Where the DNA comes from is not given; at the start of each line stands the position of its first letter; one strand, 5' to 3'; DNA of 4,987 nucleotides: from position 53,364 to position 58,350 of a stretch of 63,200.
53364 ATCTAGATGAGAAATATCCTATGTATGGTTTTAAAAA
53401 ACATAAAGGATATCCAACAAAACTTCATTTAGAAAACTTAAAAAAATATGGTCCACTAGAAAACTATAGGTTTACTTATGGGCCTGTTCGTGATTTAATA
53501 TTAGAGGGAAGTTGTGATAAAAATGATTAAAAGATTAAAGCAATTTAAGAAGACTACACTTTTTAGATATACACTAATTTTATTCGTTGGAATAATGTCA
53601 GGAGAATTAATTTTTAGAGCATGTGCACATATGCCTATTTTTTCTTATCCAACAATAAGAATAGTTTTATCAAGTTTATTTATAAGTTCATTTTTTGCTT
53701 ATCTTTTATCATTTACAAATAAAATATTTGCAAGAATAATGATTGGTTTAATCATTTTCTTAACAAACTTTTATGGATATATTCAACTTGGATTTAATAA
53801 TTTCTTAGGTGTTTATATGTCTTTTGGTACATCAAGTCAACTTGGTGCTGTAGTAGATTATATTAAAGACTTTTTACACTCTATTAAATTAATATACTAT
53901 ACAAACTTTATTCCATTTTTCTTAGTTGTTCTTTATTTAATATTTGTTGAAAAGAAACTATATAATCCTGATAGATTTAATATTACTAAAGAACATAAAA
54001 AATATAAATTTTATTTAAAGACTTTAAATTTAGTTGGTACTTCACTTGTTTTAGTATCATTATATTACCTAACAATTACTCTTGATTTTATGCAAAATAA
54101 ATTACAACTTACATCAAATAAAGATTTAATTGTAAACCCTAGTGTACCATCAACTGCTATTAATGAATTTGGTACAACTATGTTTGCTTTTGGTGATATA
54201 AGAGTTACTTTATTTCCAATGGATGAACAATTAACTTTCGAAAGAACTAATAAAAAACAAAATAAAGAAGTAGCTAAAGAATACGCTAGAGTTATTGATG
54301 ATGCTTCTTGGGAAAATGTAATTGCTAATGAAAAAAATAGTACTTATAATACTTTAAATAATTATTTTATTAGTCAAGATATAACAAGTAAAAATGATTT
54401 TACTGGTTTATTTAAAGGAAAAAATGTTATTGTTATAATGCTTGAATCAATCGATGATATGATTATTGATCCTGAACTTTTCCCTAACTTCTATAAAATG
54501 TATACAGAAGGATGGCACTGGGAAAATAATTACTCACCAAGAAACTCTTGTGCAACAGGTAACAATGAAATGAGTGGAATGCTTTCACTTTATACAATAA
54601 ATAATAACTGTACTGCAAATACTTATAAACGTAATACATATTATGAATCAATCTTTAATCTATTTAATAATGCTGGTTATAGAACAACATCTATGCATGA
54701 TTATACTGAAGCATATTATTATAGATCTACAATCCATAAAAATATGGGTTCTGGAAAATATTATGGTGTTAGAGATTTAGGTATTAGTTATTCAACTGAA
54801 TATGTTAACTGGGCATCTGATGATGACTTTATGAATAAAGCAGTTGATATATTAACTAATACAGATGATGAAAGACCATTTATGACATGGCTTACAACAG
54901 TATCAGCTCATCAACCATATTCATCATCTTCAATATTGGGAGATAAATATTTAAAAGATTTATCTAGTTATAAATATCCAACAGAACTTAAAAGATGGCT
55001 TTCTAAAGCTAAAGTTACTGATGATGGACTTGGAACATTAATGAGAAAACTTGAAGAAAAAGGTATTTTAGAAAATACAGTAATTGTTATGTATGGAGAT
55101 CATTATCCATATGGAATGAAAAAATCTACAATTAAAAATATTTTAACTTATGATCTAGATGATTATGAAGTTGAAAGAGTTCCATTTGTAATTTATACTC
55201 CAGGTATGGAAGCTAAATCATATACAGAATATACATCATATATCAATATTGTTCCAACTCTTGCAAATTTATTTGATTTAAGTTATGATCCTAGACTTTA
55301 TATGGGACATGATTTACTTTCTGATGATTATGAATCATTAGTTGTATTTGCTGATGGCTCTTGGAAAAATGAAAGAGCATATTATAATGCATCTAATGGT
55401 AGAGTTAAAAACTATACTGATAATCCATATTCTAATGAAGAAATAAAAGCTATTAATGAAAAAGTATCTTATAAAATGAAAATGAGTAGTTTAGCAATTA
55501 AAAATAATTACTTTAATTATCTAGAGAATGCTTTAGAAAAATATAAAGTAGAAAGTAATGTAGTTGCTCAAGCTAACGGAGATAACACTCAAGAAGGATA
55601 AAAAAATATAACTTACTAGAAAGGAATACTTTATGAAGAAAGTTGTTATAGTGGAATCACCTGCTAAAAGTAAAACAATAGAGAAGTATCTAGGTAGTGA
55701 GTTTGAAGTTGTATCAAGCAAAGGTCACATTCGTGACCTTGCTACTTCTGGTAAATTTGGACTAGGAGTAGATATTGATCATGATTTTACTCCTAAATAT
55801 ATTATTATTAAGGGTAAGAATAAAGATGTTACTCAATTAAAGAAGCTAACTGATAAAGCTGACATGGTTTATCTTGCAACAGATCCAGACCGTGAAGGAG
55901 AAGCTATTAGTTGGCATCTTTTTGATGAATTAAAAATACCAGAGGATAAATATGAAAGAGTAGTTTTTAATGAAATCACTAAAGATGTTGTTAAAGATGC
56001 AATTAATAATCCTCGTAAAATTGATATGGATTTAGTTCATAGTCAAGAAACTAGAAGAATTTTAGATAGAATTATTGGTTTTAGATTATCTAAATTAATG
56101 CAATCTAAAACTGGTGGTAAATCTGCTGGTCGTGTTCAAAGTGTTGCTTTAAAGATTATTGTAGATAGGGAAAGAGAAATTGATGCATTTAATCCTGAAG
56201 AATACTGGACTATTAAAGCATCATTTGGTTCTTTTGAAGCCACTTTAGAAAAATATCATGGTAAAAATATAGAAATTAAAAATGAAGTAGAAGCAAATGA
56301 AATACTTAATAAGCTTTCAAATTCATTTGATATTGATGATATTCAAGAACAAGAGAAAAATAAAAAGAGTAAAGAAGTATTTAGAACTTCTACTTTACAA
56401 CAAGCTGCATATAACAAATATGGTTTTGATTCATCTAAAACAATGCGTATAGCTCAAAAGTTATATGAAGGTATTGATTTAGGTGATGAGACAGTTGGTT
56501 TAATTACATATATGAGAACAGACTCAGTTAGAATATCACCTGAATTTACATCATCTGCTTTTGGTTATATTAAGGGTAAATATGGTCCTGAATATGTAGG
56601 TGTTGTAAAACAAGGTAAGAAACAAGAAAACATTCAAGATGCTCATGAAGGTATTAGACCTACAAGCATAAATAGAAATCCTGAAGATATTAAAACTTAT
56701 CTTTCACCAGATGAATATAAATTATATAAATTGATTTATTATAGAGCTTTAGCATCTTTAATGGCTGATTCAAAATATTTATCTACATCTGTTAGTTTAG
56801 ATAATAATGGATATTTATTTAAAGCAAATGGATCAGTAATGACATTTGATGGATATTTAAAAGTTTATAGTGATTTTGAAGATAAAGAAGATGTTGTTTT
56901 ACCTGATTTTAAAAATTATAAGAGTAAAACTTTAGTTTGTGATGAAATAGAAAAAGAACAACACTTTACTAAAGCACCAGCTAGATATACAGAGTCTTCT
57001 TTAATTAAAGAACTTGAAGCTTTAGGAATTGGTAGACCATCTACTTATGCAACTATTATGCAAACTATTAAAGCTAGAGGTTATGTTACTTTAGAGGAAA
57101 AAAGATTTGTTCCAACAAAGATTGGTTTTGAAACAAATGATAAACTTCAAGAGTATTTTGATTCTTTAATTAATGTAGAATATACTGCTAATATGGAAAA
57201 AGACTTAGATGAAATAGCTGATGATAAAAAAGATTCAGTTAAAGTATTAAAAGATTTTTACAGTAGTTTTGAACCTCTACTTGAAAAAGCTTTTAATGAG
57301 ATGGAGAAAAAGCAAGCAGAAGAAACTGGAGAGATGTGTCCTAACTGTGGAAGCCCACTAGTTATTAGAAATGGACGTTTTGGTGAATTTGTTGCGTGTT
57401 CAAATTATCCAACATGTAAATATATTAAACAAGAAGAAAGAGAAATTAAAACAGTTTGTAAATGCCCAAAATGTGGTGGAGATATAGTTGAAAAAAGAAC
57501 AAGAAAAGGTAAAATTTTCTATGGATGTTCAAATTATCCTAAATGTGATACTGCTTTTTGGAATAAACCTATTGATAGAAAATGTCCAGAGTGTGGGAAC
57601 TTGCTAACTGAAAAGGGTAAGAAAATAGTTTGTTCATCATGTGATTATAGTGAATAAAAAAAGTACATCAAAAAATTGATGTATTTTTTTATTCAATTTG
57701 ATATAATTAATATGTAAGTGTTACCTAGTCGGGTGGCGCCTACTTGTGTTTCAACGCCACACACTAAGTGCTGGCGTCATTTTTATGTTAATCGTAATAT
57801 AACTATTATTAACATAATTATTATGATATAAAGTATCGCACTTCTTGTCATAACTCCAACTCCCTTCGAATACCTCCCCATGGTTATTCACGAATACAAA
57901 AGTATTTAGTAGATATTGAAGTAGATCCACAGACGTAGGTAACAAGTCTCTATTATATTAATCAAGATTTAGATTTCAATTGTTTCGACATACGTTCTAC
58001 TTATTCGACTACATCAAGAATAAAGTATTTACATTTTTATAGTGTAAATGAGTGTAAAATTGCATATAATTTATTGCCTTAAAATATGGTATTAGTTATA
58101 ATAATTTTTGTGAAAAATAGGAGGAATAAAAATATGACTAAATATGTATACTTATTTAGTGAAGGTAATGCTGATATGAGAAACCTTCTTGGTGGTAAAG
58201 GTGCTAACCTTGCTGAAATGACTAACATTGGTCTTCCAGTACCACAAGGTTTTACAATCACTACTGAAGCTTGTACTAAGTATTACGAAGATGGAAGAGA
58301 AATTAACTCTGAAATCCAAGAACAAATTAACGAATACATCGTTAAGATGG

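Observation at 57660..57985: Candidate type I toxin-antitoxin locus between topA and ppdK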

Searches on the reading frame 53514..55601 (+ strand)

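Call 8: search_protein_families(library=pfam, proteins=[window:53514-55601:+])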
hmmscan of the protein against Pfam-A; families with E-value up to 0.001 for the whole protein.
window:53514-55601:+ (695 aa): 2 families
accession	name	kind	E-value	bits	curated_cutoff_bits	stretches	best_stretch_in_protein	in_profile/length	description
PF00884.28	Sulfatase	-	5.1e-34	118.4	25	1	303-588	1-300/301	Sulfatase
PF02995.22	DUF229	-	0.00013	21.3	25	1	494-575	305-380/496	Protein of unknown function (DUF229)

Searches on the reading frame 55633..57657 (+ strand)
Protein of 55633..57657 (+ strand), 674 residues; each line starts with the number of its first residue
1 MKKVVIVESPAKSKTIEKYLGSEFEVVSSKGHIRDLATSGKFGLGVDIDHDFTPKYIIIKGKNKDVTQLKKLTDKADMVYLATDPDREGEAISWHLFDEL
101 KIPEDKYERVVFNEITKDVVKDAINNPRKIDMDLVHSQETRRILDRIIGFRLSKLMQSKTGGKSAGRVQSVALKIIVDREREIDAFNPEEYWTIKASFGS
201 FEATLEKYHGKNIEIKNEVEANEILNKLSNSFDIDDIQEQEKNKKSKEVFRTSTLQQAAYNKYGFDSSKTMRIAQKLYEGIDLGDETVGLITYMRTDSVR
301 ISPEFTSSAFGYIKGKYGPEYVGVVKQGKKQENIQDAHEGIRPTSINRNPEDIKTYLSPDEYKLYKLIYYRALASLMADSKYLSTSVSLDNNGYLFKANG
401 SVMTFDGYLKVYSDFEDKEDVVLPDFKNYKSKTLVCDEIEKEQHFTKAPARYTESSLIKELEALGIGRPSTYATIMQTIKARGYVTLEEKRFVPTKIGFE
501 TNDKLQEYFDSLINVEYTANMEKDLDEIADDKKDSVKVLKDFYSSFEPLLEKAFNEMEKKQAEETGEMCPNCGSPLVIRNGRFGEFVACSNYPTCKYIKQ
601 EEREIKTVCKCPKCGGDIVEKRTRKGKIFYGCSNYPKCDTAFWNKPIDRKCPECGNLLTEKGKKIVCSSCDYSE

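Call 8: search_protein_families(library=pfam, proteins=[window:55633-57657:+])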
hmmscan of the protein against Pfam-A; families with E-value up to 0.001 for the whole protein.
window:55633-57657:+ (674 aa): 5 families
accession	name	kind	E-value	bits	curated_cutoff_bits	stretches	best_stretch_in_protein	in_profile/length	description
PF01131.25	Topoisom_bac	-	8.1e-121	404.3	35.1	1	130-539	2-410/411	DNA topoisomerase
PF01396.24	Zn_ribbon_Top1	-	3.2e-30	104.1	32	2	567-603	2-38/39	Topoisomerase DNA binding C4 zinc finger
PF01751.28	Toprim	-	1e-22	80.6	23.1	1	4-115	2-96/96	Toprim domain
PF02150.21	Zn_ribbon_RPB9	-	2e-06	28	25.2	1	651-674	4-31/36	RNA polymerases M/15 Kd subunit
PF06677.18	Auto_anti-p27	-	0.00054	20.4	24.1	0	649-671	16-40/40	Sjogren's syndrome/scleroderma autoantigen 1 (Autoantigen p27)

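Call 16: find_encoding_contigs(protein=window:55633-57657:+, flank=3000, max_places=6)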
Protein window:55633-57657:+ (674 aa): 11 contigs read that carry it; 6 places shown.
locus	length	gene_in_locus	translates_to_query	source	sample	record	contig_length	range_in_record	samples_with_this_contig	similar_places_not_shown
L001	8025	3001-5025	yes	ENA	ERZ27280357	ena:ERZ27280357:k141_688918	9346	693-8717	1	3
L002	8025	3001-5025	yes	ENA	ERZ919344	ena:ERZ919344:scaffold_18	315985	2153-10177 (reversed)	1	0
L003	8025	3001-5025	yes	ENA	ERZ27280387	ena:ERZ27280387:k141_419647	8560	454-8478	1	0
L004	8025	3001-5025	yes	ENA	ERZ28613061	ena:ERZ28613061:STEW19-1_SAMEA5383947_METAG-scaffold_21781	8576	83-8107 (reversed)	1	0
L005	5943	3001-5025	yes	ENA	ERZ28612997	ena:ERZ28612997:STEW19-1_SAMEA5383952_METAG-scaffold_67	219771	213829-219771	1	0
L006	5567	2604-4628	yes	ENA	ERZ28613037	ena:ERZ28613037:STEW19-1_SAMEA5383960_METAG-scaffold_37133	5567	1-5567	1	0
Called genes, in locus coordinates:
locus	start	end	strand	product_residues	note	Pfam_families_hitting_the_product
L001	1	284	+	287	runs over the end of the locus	PF03193:RsgA_GTPase (faint), PF02421:FeoB_N, PF01926:MMR_HSR1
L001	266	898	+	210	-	PF01351:RNase_HII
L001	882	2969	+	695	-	PF00884:Sulfatase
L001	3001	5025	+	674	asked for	PF01751:Toprim, PF01131:Topoisom_bac, PF01396:Zn_ribbon_Top1, PF02150:Zn_ribbon_RPB9 (faint), PF01396:Zn_ribbon_Top1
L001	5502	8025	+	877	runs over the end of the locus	PF01326:PPDK_N, PF00391:PEP-utilizers, PF02896:PEP-utilizers_C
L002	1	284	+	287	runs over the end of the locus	PF03193:RsgA_GTPase (faint), PF02421:FeoB_N, PF01926:MMR_HSR1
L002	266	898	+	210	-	PF01351:RNase_HII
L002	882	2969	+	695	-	PF00884:Sulfatase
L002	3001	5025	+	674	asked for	PF01751:Toprim, PF01131:Topoisom_bac, PF01396:Zn_ribbon_Top1, PF02150:Zn_ribbon_RPB9 (faint), PF01396:Zn_ribbon_Top1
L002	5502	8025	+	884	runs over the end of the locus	PF01326:PPDK_N, PF00391:PEP-utilizers, PF02896:PEP-utilizers_C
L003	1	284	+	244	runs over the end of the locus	?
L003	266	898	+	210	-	PF01351:RNase_HII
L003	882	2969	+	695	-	PF00884:Sulfatase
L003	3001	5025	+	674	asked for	PF01751:Toprim, PF01131:Topoisom_bac, PF01396:Zn_ribbon_Top1, PF02150:Zn_ribbon_RPB9 (faint), PF01396:Zn_ribbon_Top1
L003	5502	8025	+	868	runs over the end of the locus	?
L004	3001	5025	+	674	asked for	PF01751:Toprim, PF01131:Topoisom_bac, PF01396:Zn_ribbon_Top1, PF02150:Zn_ribbon_RPB9 (faint), PF01396:Zn_ribbon_Top1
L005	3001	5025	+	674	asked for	PF01751:Toprim, PF01131:Topoisom_bac, PF01396:Zn_ribbon_Top1, PF02150:Zn_ribbon_RPB9 (faint), PF01396:Zn_ribbon_Top1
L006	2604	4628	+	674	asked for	PF01751:Toprim, PF01131:Topoisom_bac, PF01396:Zn_ribbon_Top1, PF02150:Zn_ribbon_RPB9 (faint), PF01396:Zn_ribbon_Top1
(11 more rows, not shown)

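Call 17: find_related_loci(query=window:55633-57657:+, collection=genome_contigs, flank=4000)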
Query window:55633-57657:+ (674 aa) in genome_contigs; peptide patterns used: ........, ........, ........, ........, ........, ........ (x = any residue, [..] = any of these).
598 stretches matched a pattern (row limit reached: there are more); 561 encode a relative of the query (tblastn E <= 1e-3); the best 80 are kept; 80 distinct loci.
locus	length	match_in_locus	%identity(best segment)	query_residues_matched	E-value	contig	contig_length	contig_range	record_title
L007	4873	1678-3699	90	1-674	0e+0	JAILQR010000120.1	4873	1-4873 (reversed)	MAG: Bacilli bacterium isolate RUI363 k141_7109833_flag=1_multi=9.0000_len=4873, whole genome shotgun sequence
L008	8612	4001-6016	66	1-672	0e+0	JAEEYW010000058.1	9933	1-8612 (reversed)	MAG: Bacillales bacterium isolate Tb.RUG.7 k141_10187556_flag=1_multi=12.9877_len=9933, whole genome shotgun sequence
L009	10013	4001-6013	66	2-672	0e+0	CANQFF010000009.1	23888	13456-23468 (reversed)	MAG: uncultured Bacilli bacterium isolate Lapin-005__bin51 genome assembly, contig: Lapin-005__NODE_2772_length_23888_co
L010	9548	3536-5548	65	2-672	0e+0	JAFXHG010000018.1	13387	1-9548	MAG: Bacilli bacterium isolate RGIG6413 Sheep_Rectum-5__c264060, whole genome shotgun sequence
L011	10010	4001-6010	67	3-672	0e+0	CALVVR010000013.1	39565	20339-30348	MAG: uncultured Bacilli bacterium isolate BRZ_PE__bin58 genome assembly, contig: BRZ_PE__NODE_1374_length_39565_cov_7.90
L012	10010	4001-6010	67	3-672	0e+0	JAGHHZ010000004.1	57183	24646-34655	MAG: Bacilli bacterium isolate MAG.35 k127_225962, whole genome shotgun sequence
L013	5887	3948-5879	68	4-647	0e+0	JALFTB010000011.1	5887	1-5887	MAG: bacterium isolate SUG986 k141_322742, whole genome shotgun sequence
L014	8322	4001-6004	68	1-670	0e+0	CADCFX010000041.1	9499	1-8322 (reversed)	MAG: uncultured Erysipelotrichaceae bacterium isolate RUG14620 genome assembly, contig: RUG14620_asm_41, whole genome sh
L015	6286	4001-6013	65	2-672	0e+0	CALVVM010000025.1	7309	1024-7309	MAG: uncultured Bacilli bacterium isolate E08__bin130 genome assembly, contig: E08__k127_3760479, whole genome shotgun s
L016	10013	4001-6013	64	2-672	0e+0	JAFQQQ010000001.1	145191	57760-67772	MAG: Bacilli bacterium isolate RGIG2062 Goat_Colon-2__c93, whole genome shotgun sequence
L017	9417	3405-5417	64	2-672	0e+0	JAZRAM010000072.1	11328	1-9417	MAG: Bacilli bacterium isolate T1900045141_TC20190135.MAGScoT_cleanbin_000018 SGB_4920_k141_1809706, whole genome shotgu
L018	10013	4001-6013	66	4-674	0e+0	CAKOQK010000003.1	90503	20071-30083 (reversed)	MAG: uncultured Bacilli bacterium isolate REFINED_METABAT215_TOP10_CONTIGS_1500_ASSEMBLY_K77_MERGED__Hadza_MoBio_hadza-E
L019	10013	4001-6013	65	2-672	0e+0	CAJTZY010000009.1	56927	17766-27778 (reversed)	MAG TPA_asm: uncultured Bacilli bacterium isolate MGBC122614 genome assembly, contig: MGBC122614.9, whole genome shotgun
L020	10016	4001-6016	65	2-672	0e+0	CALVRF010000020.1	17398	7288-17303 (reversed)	MAG: uncultured Bacilli bacterium isolate BRZ_GA__bin21 genome assembly, contig: BRZ_GA__NODE_4692_length_17398_cov_6.85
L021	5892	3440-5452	65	1-671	0e+0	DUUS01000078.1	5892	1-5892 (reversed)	MAG TPA_asm: Mollicutes bacterium isolate AS08sgBPME_254 112216_AS08, whole genome shotgun sequence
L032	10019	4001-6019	64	4-674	0e+0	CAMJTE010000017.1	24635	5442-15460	MAG: uncultured Bacillales bacterium isolate SRR12081298_bin.74_metaWRAP_v1.3_MAG genome assembly, contig: ERZ12289774.2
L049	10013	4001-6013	64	2-674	0e+0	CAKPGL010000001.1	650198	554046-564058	MAG: uncultured Bacilli bacterium isolate REFINED_METABAT215_TOP10_CONTIGS_1500_ASSEMBLY_K77_MERGED__Hadza_MoBio_hadza-I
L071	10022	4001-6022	89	1-674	0e+0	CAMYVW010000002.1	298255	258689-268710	MAG TPA_asm: uncultured Tenericutes bacterium isolate SRR10912535_bin.32_metaWRAP_v1.3_MAG genome assembly, contig: ERZ1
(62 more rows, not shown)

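Call 29: search_protein_families(library=pfam, proteins=[L049:6336-7103:+, L049:7136-8056:+, L049:8058-8657:+, L071:6130-7116:+, L071:7223-9172:+, L032:6120-7142:+, L032:7145-8434:+, L032:8457-9359:+])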
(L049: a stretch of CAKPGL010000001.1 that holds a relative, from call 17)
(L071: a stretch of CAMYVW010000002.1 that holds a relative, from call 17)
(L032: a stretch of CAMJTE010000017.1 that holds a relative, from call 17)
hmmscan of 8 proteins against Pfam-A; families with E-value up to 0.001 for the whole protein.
L049:6336-7103:+ (255 aa): 0 families

L049:7136-8056:+ (306 aa): 4 families
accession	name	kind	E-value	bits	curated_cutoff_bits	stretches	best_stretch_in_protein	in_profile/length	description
PF00589.27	Phage_integrase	-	6.6e-47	159.9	27.1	1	119-290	2-171/172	Phage integrase family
PF02899.23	Phage_int_SAM_1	-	1e-18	67.8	22.3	1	14-96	1-82/83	Phage integrase, N-terminal SAM-like domain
PF13102.12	Phage_int_SAM_5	-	1.5e-09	38.5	22.3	1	23-103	13-92/98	Phage integrase SAM-like domain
PF13495.12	Phage_int_SAM_4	-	8.1e-09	36.2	27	1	24-98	11-83/85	Phage integrase, N-terminal SAM-like domain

L049:8058-8657:+ (199 aa): 4 families
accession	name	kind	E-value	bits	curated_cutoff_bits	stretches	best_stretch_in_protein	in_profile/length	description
PF00265.24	TK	-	3.7e-40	138.1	20.6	1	3-185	2-176/176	Thymidine kinase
PF25199.1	nSTAND_NTPase5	-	1.6e-06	28.5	34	1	9-76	48-116/145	Novel STAND NTPase 5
PF13401.12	AAA_22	-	2.2e-06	28.4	27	1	8-112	11-121/130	AAA domain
PF13604.12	AAA_30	-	0.00047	20.4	27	1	9-113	25-123/191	AAA domain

L071:6130-7116:+ (328 aa): 0 families

L071:7223-9172:+ (649 aa): 0 families

L032:6120-7142:+ (340 aa): 0 families

L032:7145-8434:+ (429 aa): 0 families

L032:8457-9359:+ (300 aa): 4 families
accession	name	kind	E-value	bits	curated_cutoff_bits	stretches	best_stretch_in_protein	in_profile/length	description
PF00589.27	Phage_integrase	-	8e-48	162.9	27.1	1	116-286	1-170/172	Phage integrase family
PF02899.23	Phage_int_SAM_1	-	1.3e-20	73.9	22.3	1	12-93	1-81/83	Phage integrase, N-terminal SAM-like domain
PF13495.12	Phage_int_SAM_4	-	1.3e-08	35.6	27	1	13-94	3-81/85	Phage integrase, N-terminal SAM-like domain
PF13102.12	Phage_int_SAM_5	-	5.7e-06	27.1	22.3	1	20-101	12-92/98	Phage integrase SAM-like domain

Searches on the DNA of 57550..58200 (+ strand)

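Call 5: search_rna_families(source=window, start=57550, end=58200, threshold=evalue, max_evalue=10, show_alignments=3)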
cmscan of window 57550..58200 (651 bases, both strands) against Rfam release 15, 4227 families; matches with E-value up to 10: 11.
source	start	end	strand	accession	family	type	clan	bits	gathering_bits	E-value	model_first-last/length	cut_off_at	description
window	57651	57754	-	RF04342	Plastid-psbA-1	Cis-reg;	CL00153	21.6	54.3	2.8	1-114/114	no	Plastid-psbA-1 3UTR RNA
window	57662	57707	+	RF03995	mir-7957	Gene; miRNA;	-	19.8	76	0.59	1-59/59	no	mir-7957 microRNA precursor family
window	57649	57696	+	RF00928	mir-590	Gene; miRNA;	-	19.5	65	0.57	1-86/86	no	mir-590 microRNA precursor family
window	58054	58085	-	RF01378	CRISPR-DR65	Gene; CRISPR;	-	18.6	43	4.2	1-37/37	no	CRISPR RNA direct repeat element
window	57779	57821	+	RF00731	mir-155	Gene; miRNA;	-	17.8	56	1.3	1-65/65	no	mir-155 microRNA precursor family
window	57650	57698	+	RF03918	mir-4922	Gene; miRNA;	-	17.4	82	4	1-65/65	no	mir-4922 microRNA precursor family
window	57626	57694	+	RF02551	DapZ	Cis-reg;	-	16.7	56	3.5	1-78/78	no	ABC transporter regulator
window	57598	57648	-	RF03056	RAGATH-35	Gene; sRNA;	-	16.5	38.9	3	1-87/87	no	RAGATH-35 RNA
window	57657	57768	-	RF01822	RsaJ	Gene; sRNA;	-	16.3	100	0.2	1-287/287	no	RNA Staph. aureus A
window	57604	57650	-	RF00065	snoR9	Gene; snRNA; snoRNA; CD-box;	CL00132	11.2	90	6.1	1-128/128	no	Small nucleolar RNA snoR9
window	57657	57690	+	RF02637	EF0408_EF0409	Gene; sRNA;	-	9.5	440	6.8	375-408/412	no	Enterococcus sRNA EF0408_EF0409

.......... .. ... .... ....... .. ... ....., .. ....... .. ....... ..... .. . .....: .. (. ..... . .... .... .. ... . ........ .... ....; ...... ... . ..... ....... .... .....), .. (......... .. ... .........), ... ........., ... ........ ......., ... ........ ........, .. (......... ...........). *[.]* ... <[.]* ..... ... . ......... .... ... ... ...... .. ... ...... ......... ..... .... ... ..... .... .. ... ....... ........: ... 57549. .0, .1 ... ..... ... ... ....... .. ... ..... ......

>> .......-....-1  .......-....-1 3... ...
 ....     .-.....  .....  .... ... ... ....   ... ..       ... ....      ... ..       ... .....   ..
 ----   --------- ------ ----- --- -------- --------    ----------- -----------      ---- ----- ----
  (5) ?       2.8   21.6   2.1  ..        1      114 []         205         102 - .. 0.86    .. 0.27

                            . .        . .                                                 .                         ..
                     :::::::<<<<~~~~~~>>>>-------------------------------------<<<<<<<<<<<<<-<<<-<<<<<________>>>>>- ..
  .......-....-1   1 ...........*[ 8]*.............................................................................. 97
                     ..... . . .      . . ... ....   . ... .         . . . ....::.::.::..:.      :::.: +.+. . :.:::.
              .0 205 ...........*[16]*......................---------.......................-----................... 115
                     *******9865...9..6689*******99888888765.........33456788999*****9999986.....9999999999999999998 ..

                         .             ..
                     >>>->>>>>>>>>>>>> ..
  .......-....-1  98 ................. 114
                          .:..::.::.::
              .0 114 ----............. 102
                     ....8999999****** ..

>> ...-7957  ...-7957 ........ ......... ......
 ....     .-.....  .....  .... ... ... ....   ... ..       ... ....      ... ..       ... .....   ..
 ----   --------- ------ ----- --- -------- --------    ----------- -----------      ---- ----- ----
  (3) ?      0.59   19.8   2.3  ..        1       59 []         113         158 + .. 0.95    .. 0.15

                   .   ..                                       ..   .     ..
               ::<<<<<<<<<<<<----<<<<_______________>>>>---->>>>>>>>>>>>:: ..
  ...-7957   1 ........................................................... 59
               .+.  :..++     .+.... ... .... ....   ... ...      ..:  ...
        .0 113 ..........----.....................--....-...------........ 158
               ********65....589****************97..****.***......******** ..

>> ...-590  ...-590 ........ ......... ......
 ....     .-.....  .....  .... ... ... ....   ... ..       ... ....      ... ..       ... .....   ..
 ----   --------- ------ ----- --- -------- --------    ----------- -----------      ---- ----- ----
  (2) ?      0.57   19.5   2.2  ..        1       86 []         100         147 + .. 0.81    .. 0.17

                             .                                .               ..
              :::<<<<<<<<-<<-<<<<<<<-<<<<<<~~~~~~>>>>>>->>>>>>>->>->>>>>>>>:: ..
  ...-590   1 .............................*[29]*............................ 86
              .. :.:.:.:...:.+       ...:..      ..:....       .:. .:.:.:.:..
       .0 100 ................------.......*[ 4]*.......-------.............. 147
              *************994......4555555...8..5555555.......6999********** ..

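Call 14: search_dna_similar(query=window:57658-58133:+, collection=plasmids, mode=distant, max_evalue=0.01)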
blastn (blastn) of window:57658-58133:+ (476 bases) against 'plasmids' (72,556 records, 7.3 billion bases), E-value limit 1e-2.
Records with a match: 1; places in all: 1; records where one place covers at least 80% of the query: 0.
Best place of each record, by identity: 80-90% 1.
By first word of the organism name: Candidatus 1.
By predicted mobility (MOB-suite, as given by PLSDB): non-mobilizable 1.
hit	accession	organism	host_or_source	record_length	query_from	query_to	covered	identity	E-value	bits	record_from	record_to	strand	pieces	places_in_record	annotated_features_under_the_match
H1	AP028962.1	Candidatus Aschnera chinzeii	insect metagenome,Penicillidia jenynsii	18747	131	173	9%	86.0%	8e-4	52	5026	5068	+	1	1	ppsA: phosphoenolpyruvate synthase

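Call 15: search_dna_similar(query=window:57658-58133:+, collection=phages, mode=distant, max_evalue=0.01)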
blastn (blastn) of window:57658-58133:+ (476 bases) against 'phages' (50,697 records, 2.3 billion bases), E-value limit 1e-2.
Records with a match: 1; places in all: 1; records where one place covers at least 80% of the query: 0.
Best place of each record, by identity: 80-90% 1.
By first word of the organism name: Lactobacillus 1.
By host as written in the record: Lactobacillus brevis 1.
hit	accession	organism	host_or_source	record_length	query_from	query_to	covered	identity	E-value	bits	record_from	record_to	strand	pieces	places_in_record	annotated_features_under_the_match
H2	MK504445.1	Lactobacillus phage ATCCB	Lactobacillus brevis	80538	11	63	11%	85.7%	3e-4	53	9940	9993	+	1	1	hypothetical protein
